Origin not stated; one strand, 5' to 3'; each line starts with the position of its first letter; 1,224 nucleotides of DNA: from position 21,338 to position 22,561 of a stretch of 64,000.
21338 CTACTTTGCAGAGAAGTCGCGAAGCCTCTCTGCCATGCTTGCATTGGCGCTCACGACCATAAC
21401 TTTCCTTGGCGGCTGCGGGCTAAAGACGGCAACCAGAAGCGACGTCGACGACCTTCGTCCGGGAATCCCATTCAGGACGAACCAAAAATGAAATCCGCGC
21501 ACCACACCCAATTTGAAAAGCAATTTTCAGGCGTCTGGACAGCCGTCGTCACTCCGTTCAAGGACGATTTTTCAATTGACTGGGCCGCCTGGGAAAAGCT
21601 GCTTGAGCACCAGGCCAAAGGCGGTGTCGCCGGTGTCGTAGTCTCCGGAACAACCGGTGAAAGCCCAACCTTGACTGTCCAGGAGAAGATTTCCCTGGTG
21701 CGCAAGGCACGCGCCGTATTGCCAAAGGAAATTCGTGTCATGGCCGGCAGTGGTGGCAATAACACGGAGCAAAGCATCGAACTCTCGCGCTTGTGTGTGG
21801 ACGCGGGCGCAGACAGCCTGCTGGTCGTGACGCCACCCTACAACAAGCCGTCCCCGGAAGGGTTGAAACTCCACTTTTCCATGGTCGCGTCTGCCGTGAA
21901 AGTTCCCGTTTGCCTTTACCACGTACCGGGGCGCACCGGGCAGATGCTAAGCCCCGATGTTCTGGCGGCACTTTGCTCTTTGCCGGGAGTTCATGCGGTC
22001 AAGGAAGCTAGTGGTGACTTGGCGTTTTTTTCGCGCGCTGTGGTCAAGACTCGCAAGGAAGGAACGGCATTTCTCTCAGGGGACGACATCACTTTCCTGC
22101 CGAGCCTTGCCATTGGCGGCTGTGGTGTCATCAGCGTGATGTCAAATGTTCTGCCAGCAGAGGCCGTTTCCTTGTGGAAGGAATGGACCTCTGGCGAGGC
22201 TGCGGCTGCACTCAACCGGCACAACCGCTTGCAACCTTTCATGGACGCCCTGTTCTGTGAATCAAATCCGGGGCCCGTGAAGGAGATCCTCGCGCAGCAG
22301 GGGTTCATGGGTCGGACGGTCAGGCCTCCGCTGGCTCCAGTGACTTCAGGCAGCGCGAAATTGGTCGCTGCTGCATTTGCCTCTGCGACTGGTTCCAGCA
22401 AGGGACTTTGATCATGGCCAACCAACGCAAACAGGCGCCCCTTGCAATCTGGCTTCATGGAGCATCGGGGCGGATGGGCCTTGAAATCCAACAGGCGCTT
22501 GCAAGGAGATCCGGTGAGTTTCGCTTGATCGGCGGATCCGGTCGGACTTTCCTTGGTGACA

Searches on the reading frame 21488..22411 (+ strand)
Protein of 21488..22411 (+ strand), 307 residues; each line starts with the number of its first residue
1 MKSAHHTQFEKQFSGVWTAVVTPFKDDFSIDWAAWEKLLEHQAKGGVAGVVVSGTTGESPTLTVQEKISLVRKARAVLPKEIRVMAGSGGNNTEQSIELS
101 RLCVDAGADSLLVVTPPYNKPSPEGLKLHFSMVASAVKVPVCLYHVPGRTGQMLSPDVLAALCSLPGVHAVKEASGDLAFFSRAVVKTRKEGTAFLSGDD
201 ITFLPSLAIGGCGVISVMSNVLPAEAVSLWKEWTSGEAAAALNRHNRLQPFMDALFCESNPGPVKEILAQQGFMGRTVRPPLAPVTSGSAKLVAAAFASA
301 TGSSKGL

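Call 8: search_protein_families(library=pfam, proteins=[window:21488-22411:+], max_evalue=0.001)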
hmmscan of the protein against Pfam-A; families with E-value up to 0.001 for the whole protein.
window:21488-22411:+ (307 aa): 1 family
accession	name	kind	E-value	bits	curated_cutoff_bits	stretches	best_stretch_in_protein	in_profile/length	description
PF00701.28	DHDPS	-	1.2e-74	251.1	22.1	1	13-293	2-282/289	Dihydrodipicolinate synthetase family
